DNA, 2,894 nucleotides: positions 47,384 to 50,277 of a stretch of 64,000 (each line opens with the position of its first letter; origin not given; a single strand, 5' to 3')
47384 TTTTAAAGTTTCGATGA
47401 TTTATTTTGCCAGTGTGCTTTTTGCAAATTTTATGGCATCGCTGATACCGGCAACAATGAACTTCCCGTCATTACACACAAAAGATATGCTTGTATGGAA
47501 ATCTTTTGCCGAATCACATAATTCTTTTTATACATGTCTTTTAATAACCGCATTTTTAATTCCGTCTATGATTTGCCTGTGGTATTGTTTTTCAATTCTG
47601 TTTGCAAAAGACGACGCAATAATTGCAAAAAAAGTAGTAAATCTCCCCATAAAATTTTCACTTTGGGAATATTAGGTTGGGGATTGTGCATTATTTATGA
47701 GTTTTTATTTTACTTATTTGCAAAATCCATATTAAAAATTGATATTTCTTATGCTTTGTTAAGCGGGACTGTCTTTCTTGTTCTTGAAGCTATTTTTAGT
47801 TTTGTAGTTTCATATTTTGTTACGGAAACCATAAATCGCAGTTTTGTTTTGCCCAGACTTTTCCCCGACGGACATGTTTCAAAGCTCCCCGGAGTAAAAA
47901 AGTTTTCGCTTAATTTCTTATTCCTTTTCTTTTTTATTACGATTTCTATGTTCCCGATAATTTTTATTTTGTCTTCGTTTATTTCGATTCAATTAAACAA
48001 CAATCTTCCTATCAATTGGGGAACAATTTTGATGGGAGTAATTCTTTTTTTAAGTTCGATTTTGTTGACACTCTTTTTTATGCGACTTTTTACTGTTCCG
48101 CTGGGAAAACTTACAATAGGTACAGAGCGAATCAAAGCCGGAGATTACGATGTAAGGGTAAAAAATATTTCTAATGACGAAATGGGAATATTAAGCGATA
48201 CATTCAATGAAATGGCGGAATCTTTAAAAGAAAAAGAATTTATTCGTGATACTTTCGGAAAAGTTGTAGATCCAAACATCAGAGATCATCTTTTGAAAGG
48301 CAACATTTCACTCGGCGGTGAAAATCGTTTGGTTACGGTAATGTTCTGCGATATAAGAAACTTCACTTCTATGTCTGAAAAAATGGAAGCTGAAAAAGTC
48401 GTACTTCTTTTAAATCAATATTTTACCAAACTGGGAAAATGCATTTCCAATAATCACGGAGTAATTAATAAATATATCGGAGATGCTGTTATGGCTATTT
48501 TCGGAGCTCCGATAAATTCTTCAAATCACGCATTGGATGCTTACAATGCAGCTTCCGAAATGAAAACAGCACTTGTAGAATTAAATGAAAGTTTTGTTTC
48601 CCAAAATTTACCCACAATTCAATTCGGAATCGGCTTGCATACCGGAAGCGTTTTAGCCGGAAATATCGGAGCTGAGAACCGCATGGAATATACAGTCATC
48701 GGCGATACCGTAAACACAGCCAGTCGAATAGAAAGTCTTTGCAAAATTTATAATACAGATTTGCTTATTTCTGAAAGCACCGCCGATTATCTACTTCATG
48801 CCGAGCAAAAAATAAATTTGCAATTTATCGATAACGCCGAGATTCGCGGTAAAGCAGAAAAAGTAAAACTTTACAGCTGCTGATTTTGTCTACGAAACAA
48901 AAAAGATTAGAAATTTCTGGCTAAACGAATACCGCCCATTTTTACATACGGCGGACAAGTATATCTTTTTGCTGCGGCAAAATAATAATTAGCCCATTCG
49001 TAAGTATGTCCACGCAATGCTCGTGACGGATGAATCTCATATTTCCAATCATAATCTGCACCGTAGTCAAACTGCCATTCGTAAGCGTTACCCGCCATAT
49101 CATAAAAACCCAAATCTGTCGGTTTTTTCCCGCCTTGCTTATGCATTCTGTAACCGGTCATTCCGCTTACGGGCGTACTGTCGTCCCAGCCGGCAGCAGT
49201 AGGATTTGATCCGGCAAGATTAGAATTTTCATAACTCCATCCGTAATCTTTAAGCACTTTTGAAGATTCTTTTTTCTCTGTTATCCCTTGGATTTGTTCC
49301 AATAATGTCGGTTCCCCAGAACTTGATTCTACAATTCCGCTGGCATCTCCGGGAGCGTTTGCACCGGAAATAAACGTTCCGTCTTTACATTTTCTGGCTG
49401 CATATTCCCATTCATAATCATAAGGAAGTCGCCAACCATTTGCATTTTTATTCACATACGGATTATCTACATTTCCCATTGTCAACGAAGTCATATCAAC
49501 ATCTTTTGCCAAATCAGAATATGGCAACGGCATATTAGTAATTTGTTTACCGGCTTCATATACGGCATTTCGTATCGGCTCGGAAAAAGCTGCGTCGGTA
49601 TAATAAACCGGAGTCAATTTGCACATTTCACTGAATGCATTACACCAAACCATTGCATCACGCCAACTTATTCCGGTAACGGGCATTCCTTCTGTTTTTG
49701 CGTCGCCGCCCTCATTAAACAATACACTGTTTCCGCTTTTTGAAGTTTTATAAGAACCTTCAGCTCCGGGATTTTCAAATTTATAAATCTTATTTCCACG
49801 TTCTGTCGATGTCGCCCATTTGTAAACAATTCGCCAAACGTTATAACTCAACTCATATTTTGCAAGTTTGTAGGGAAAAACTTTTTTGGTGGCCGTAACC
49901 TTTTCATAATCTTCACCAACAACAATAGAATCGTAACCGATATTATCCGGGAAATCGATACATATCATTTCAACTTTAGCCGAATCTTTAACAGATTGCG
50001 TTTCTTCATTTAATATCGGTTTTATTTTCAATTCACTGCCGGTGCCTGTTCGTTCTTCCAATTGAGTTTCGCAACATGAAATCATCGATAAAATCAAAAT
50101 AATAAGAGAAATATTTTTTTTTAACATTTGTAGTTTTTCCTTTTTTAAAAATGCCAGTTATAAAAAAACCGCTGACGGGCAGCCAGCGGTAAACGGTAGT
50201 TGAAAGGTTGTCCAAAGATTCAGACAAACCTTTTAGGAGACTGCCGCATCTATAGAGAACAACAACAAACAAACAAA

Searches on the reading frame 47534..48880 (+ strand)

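Call 14: search_protein_families(library=pfam, proteins=[window:47534-48880:+], max_evalue=0.001)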
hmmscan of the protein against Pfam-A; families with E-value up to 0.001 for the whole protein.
window:47534-48880:+ (449 aa): 2 families
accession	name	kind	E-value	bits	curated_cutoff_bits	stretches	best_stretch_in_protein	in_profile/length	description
PF00211.25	Guanylate_cyc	-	3.6e-30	105.4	21.9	1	267-445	9-177/183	Adenylate and Guanylate cyclase catalytic domain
PF00672.30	HAMP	-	4.1e-12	46.7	25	1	181-233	1-53/53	HAMP domain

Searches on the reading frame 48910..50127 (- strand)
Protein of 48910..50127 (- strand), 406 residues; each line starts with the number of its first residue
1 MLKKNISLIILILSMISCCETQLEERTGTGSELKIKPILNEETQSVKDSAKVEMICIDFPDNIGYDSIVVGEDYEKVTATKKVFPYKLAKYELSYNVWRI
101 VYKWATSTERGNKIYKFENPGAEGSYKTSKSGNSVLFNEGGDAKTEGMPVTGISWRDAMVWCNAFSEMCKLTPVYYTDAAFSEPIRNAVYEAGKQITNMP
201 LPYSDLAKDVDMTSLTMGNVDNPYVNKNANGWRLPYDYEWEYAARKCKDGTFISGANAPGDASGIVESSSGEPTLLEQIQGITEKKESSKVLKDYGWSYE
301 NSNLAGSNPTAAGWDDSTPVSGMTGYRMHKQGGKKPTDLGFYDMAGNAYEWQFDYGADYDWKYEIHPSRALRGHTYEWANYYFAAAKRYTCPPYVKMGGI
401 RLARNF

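Call 26: search_protein_families(library=pfam, proteins=[window:48910-50127:-], max_evalue=0.00001)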
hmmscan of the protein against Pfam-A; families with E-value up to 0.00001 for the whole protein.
window:48910-50127:- (406 aa): 1 family
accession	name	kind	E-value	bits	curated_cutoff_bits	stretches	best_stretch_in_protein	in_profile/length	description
PF03781.23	FGE-sulfatase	-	3.9e-21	76.3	23.3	1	71-402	22-253/255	Sulfatase-modifying factor enzyme 1-like domain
